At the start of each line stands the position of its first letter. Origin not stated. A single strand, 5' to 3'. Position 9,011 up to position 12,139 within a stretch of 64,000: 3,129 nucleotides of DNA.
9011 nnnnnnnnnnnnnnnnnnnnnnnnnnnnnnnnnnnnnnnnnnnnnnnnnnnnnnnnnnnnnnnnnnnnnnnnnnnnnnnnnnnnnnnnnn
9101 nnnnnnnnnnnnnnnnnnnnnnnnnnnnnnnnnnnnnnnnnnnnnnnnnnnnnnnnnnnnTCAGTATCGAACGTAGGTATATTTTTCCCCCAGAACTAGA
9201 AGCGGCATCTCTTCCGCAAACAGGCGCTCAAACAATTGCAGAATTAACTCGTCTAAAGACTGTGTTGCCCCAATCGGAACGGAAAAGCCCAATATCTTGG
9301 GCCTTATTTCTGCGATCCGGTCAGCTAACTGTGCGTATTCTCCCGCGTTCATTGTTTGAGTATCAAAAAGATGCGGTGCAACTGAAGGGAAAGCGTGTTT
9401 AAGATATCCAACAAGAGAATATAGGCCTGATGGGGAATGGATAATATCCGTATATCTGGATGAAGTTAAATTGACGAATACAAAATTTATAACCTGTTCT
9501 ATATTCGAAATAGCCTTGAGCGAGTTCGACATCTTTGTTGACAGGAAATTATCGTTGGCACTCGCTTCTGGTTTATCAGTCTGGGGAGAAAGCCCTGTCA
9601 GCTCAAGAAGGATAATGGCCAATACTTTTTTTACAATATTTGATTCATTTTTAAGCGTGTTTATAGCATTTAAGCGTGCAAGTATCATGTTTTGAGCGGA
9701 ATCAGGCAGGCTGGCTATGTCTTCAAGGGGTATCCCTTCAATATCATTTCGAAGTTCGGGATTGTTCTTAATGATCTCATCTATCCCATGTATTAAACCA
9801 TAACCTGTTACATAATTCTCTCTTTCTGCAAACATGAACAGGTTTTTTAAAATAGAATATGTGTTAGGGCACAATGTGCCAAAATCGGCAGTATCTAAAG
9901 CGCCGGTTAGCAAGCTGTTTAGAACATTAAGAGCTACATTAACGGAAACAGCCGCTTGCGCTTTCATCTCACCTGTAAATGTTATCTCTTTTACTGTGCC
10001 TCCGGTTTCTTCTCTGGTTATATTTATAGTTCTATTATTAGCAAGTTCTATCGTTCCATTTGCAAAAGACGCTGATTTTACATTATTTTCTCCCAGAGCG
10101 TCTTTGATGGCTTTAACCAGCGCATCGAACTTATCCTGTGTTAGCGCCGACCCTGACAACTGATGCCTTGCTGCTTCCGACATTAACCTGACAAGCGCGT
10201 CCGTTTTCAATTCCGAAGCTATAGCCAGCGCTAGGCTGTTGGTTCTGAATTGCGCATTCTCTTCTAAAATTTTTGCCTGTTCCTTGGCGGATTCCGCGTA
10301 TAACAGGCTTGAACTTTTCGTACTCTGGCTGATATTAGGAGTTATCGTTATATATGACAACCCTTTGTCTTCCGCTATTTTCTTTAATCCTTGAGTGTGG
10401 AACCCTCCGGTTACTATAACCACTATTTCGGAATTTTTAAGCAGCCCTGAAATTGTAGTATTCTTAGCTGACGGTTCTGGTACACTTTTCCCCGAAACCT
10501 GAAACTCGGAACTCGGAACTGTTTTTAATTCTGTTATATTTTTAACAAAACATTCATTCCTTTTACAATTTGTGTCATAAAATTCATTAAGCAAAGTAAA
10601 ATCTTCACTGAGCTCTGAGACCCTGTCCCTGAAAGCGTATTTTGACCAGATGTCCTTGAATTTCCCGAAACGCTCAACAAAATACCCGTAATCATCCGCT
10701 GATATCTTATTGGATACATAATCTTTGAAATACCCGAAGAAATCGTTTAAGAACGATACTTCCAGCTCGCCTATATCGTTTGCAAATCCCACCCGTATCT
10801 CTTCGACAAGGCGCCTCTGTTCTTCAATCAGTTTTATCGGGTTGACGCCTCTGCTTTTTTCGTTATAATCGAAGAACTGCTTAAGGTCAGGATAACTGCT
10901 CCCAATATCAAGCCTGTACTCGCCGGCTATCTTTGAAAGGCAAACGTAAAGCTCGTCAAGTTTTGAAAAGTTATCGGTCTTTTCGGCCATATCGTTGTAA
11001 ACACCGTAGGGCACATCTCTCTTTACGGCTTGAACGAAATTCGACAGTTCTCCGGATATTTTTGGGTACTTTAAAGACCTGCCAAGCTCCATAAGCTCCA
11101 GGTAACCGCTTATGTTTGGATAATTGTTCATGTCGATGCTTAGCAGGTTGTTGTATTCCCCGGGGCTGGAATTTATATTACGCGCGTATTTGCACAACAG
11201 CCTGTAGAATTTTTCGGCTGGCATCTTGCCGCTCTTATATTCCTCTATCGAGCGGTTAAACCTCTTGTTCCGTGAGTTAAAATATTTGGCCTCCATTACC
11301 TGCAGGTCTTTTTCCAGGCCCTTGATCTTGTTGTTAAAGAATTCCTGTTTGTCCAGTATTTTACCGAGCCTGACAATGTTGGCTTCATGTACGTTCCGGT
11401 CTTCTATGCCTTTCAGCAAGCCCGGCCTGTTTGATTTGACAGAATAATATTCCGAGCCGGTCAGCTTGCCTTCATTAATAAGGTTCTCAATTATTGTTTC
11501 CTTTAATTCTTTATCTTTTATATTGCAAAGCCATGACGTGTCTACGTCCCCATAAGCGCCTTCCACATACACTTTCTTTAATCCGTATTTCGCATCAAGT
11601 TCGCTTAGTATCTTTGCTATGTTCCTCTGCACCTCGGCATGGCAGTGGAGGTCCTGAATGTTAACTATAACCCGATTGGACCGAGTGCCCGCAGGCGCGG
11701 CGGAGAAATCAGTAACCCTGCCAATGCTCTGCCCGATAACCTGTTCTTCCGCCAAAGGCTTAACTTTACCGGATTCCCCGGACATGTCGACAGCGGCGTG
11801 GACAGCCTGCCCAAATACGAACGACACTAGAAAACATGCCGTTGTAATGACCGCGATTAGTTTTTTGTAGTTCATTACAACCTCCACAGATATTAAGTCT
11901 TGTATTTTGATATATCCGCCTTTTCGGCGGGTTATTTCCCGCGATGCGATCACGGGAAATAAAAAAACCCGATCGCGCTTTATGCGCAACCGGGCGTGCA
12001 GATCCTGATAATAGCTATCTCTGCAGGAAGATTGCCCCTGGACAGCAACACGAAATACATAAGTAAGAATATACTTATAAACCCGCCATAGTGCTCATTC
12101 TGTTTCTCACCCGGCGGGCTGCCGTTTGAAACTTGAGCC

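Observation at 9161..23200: The two giant genes are paralogs arranged as an inverted pair around a housekeeping island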

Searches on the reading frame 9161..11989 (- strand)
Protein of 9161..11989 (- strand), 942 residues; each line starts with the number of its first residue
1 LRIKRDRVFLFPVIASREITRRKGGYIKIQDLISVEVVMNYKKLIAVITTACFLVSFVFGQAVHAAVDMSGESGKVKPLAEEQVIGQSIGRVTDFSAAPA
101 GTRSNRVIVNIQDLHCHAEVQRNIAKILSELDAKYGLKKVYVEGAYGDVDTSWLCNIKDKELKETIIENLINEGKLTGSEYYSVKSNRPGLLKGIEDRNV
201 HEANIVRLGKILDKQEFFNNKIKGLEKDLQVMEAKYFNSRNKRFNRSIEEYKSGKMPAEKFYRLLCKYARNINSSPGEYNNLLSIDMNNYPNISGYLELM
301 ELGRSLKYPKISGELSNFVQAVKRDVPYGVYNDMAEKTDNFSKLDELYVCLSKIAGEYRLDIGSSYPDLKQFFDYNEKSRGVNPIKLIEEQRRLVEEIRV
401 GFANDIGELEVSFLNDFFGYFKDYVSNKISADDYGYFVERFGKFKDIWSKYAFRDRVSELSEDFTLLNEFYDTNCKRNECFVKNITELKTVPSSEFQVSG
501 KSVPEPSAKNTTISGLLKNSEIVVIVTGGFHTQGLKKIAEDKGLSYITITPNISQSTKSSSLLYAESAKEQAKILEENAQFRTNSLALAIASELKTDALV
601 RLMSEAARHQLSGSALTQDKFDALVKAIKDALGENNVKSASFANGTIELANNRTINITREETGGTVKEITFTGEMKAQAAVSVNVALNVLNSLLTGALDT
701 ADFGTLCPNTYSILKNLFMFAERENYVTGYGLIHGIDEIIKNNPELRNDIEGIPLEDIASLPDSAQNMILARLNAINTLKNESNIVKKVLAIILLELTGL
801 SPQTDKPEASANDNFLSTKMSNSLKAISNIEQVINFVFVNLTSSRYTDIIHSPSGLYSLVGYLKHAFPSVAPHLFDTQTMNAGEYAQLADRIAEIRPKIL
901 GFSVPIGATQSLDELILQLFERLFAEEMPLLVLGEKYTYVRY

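Call 7: search_protein_families(library=pfam, proteins=[window:9161-11989:-], max_evalue=0.01)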
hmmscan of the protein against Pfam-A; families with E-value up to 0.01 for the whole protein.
window:9161-11989:- (942 aa): 0 families

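Call 8: find_homologous_proteins(query=window:9161-11875:-)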
Query window:9161-11875:- (904 aa): 35 proteins with E <= 0.001 among 8000 candidates.
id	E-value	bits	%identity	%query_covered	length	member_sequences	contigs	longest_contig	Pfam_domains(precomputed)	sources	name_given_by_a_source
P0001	0.0e+0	1997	100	100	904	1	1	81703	-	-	-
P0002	1.4e-253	862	53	85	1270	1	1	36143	-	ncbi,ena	-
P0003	4.1e-178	613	49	61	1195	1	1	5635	-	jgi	jgi:hypothetical protein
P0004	3.8e-175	603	42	81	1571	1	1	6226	-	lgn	-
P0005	7.3e-173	595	49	61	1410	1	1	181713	-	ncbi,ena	-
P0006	8.4e-167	575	40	85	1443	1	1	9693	PF04055.28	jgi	jgi:hypothetical protein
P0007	4.5e-163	563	39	83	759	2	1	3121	-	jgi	jgi:hypothetical protein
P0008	9.2e-162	559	40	81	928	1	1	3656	-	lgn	-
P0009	6.8e-146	506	37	80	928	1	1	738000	-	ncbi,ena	-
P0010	7.3e-141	489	46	61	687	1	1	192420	-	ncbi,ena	-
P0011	6.9e-139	483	44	59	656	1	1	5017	-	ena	-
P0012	1.1e-135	472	43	57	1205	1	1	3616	-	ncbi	ncbi:MAG: hypothetical protein ABSH12_09280, partial [Endomicrobiales bacterium]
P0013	1.0e-132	462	43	59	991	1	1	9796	-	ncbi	ncbi:MAG: hypothetical protein ACYC5N_03060, partial [Endomicrobiales bacterium]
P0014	2.9e-128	448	37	70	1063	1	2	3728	PF13847.13,PF13489.13,PF13649.13,PF08241.19,PF08242.19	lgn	-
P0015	3.7e-127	444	41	62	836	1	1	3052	-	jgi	jgi:hypothetical protein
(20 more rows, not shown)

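Call 15: find_related_loci(query=A1, collection=genome_contigs, flank=6000)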
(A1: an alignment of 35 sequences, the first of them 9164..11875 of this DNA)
Query A1 (904 aa) in genome_contigs; peptide patterns used: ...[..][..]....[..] (x = any residue, [..] = any of these).
183 stretches matched a pattern; 178 encode a relative of the query (tblastn E <= 1e-3); the best 80 are kept; 80 distinct loci.
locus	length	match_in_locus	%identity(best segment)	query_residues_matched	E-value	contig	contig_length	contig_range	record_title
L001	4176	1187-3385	46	3-757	0e+0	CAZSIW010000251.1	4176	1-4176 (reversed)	MAG TPA_asm: uncultured Elusimicrobiales bacterium isolate binchicken_co3_602 genome assembly, contig: NODE_71117_length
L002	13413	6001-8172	43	4-739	0e+0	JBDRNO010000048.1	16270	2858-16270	MAG: Bacteroidota bacterium isolate MEGAHIT-group-1.892 k141_8059928, whole genome shotgun sequence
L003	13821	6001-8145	41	4-761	3e-176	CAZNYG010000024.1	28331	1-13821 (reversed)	MAG TPA_asm: uncultured Elusimicrobiales bacterium isolate SRP263991_co7_858 genome assembly, contig: NODE_2299_length_2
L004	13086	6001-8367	38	1-759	7e-173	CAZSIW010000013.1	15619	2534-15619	MAG TPA_asm: uncultured Elusimicrobiales bacterium isolate binchicken_co3_602 genome assembly, contig: NODE_12208_length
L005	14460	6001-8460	37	8-817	8e-164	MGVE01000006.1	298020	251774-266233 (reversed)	MAG: Elusimicrobia bacterium RIFOXYA2_FULL_47_53 rifoxya2_full_scaffold_18, whole genome shotgun sequence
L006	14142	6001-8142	40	4-741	1e-163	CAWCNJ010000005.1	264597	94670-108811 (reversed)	MAG: Endomicrobiales bacterium isolate MFD09286.bin.2.87 genome assembly, contig: contig_47677, whole genome shotgun seq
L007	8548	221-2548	40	4-751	3e-160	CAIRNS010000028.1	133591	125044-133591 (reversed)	MAG: uncultured Elusimicrobia bacterium isolate AM-2014_bin-1828 genome assembly, contig: bin-1828:28/31, whole genome s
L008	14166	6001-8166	37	5-774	1e-148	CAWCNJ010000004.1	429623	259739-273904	MAG: Endomicrobiales bacterium isolate MFD09286.bin.2.87 genome assembly, contig: contig_44710, whole genome shotgun seq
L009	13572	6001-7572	44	4-539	3e-148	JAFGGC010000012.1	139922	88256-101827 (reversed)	MAG: Endomicrobiales bacterium isolate Zod_Metabat.1366 k87_2344519, whole genome shotgun sequence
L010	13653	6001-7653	45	1-557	4e-160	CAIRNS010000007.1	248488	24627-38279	MAG: uncultured Elusimicrobia bacterium isolate AM-2014_bin-1828 genome assembly, contig: bin-1828:07/31, whole genome s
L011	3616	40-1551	43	40-550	4e-146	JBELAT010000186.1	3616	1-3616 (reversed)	MAG: Endomicrobiales bacterium isolate SPRUCE 9 SPRUCE_9_186, whole genome shotgun sequence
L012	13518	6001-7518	41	3-541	2e-139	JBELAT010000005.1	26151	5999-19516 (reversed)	MAG: Endomicrobiales bacterium isolate SPRUCE 9 SPRUCE_9_5, whole genome shotgun sequence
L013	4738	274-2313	37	4-730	1e-141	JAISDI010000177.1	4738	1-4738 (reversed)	MAG: Endomicrobium sp. isolate Gx485_bin123 k119_3038951, whole genome shotgun sequence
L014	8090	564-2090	41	1-541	4e-139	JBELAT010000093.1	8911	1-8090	MAG: Endomicrobiales bacterium isolate SPRUCE 9 SPRUCE_9_93, whole genome shotgun sequence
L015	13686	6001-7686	42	1-560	1e-134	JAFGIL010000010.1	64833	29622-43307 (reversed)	MAG: Endomicrobiales bacterium isolate Zod_Metabat.202 k87_820675, whole genome shotgun sequence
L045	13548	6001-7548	35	1-536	2e-108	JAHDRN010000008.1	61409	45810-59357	MAG: Candidatus Proruminimicrobium quisquiliarum isolate SV1-B7.2 k141_93884, whole genome shotgun sequence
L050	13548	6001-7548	35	1-536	1e-106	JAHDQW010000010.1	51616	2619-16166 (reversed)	MAG: Candidatus Praeruminimicrobium purgamenti isolate SV1-B1.2 k141_94070, whole genome shotgun sequence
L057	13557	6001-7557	37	1-537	4e-104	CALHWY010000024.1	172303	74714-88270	MAG TPA_asm: uncultured Endomicrobia bacterium isolate ERR589356_bin.57_CONCOCT_v1.1_MAG genome assembly, contig: ERZ772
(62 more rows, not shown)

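Call 29: predict_structure(alignment_id=A1)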
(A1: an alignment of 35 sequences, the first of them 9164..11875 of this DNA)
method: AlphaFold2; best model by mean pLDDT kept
length: 904 residues; sequences in the alignment: 35
mean_pLDDT: 73.3   pTM: 0.63
mean pLDDT of the five models: 73.3, 73.2, 70.5, 69.0, 68.3
residues with pLDDT >= 90: 306; 70-90: 286; 50-70: 93; < 50: 219
segments of 3 or more residues with pLDDT < 50: 30-39, 456-471, 549-560, 636-644, 654-670, 758-842, 844-904
pLDDT, mean of each block of 10 residues (from residue 1): 82 76 53 44 72 89 80 89 95 93 92 86 85 86 95 93 92 94 94 95 96 94 97 93 87 95 92 93 91 87 85 87 91 90 87 94 94 95 94 88 96 91 94 92 89 55 44 73 91 90 91 86 84 80 50 43 58 69 80 77 88 78 74 56 49 46 40 64 65 71 84 78 77 78 63 50 39 32 32 33 31 36 41 42 46 41 30 42 38 28 27
secondary structure, 60 per line:
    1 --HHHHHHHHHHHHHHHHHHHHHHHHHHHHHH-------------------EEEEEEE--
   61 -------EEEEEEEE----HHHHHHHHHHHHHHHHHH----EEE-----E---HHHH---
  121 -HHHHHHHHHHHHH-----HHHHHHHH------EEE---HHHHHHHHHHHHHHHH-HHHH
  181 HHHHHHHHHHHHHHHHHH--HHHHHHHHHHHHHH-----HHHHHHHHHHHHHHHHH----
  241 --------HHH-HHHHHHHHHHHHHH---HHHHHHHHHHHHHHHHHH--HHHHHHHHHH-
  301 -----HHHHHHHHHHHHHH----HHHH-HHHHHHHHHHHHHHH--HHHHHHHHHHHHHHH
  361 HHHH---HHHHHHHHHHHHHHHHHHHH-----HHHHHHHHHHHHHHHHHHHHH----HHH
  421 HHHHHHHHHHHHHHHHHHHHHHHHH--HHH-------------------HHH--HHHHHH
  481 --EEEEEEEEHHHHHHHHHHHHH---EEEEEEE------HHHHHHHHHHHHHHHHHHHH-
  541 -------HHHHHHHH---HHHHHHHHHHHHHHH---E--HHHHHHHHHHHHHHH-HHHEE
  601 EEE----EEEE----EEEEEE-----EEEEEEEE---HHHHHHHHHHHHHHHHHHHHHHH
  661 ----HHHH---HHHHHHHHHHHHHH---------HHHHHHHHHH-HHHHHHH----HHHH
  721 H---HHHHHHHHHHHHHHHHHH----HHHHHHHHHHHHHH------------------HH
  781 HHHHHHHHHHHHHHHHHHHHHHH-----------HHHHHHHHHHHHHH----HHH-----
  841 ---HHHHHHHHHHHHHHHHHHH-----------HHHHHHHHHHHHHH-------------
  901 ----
elements in order (helices of 4 or more, strands of 3 or more residues): H3-32 E52-58 E68-75 H80-97 E102-104 H114-117 H122-134 H140-147 E154-156 H160-175 H177-198 H201-214 H220-236 H253-266 H270-287 H290-299 H306-319 H324-327 H329-343 H346-364 H368-387 H393-413 H418-445 H475-480 E483-490 H491-503 E507-513 H520-539 H548-555 H559-573 H580-594 E599-603 E608-611 E616-621 E627-634 H638-660 H665-668 H672-685 H695-704 H706-712 H717-721 H725-742 H747-760 H779-803 H815-828 H844-862 H874-887

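Call 32: fold_search(model_id=the predicted structure, library=pdb)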
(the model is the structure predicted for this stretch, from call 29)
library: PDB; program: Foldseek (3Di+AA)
matches with E <= 10: 120; with E <= 0.001: 0
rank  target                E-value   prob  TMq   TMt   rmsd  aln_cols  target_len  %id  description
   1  6xcs_A                1.1e-01  0.30  0.08  0.15  22.4       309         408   13  Erythromycin esterase mutant EreC H289N in its open conformation (released 2021-02-17)
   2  4qn1                  2.7e-01  0.06  0.05  0.09  28.7       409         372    9  Crystal Structure of a Functionally Uncharacterized Domain of E3 Ubiquitin Ligase SHPRH (released 2014-08-13)
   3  4tql_B                4.9e-01  0.06  0.04  0.11  29.1       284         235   14  Computationally designed three helix bundle (released 2014-10-15)
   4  6gy7_B                5.4e-01  0.07  0.05  0.12  31.2       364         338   12  Crystal structure of XaxB from Xenorhabdus nematophil (released 2018-07-25)
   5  6xcq                  7.9e-01  0.12  0.08  0.16  22.1       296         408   13  Erythromycin esterase EreC, mutant H289N in its closed conformation (released 2021-02-17)
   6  7nyw_B                7.9e-01  0.02  0.05  0.05  46.1       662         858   12  Cryo-EM structure of the MukBEF-MatP-DNA head module (released 2021-07-07)
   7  9a6c_A                1.1e+00  0.02  0.05  0.07  34.5       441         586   13  Integrative model of YYDD-YYDB by crosslinking MS and deep learning (released 2024-09-18)
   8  9qxu_A                1.2e+00  0.02  0.05  0.05  47.8       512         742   12  JetABC DNA loaded state monomer (open) (released 2025-10-01)
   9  9qxu_B                1.3e+00  0.03  0.05  0.06  41.3       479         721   10  JetABC DNA loaded state monomer (open) (released 2025-10-01)
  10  8q72_A                1.3e+00  0.02  0.05  0.06  46.3       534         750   11  E. coli plasmid-borne JetABCD(E248A) core in a cleavage-competent state (released 2024-01-31)
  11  9y6s_6k               1.3e+00  0.04  0.09  0.03  53.4       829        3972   10  96-nm repeat of the Leishmania tarentolae doublet microtubule (released 2025-12-17)
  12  5xg2                  1.4e+00  0.03  0.04  0.11  38.5       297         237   15  Crystal structure of a coiled-coil segment (residues 345-468 and 694-814) of Pyrococcus yayanosii Smc (released 2017-06-07)
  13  3b55                  1.6e+00  0.08  0.07  0.14  22.7       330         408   12  Crystal structure of the Q81BN2_BACCR protein from Bacillus cereus. NESG target BcR135 (released 2007-11-06)
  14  9e5c_7b               1.7e+00  0.02  0.08  0.03  69.7      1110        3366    9  Cryo-EM structure of 96 nm repeat of microtubule doublet from T. brucei flagellum (released 2025-03-12)
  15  3o3x                  1.8e+00  0.08  0.06  0.19  26.0       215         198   12  Crystal structure of gp41-5, a single-chain 5-helix-bundle based on HIV gp41 (released 2011-07-27)
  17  2rad_B                2.0e+00  0.04  0.06  0.11  22.8       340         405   13  Crystal structure of the succinoglycan biosynthesis protein. Northeast structural Genomics Consortium target BcR135 (released 2007-10-02)
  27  2rad_A                2.8e+00  0.09  0.07  0.13  12.3       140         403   17  Crystal structure of the succinoglycan biosynthesis protein. Northeast structural Genomics Consortium target BcR135 (released 2007-10-02)
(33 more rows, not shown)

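Call 33: search_solved_structures(query=A1, max_evalue=10, show_alignments=2)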
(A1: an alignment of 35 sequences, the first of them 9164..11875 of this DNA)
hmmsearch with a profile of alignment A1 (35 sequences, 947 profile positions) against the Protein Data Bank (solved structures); distinct sequences matched with E-value up to 10: 3.
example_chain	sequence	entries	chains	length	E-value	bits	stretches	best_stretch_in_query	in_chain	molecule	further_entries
9zs4_B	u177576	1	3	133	0.43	11.9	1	185-287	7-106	CRISPR system Cms protein Csm2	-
5cwc_A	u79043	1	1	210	1.3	10.3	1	551-714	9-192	Designed helical repeat protein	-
5cwg_A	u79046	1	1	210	3.3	9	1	552-713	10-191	Designed helical repeat protein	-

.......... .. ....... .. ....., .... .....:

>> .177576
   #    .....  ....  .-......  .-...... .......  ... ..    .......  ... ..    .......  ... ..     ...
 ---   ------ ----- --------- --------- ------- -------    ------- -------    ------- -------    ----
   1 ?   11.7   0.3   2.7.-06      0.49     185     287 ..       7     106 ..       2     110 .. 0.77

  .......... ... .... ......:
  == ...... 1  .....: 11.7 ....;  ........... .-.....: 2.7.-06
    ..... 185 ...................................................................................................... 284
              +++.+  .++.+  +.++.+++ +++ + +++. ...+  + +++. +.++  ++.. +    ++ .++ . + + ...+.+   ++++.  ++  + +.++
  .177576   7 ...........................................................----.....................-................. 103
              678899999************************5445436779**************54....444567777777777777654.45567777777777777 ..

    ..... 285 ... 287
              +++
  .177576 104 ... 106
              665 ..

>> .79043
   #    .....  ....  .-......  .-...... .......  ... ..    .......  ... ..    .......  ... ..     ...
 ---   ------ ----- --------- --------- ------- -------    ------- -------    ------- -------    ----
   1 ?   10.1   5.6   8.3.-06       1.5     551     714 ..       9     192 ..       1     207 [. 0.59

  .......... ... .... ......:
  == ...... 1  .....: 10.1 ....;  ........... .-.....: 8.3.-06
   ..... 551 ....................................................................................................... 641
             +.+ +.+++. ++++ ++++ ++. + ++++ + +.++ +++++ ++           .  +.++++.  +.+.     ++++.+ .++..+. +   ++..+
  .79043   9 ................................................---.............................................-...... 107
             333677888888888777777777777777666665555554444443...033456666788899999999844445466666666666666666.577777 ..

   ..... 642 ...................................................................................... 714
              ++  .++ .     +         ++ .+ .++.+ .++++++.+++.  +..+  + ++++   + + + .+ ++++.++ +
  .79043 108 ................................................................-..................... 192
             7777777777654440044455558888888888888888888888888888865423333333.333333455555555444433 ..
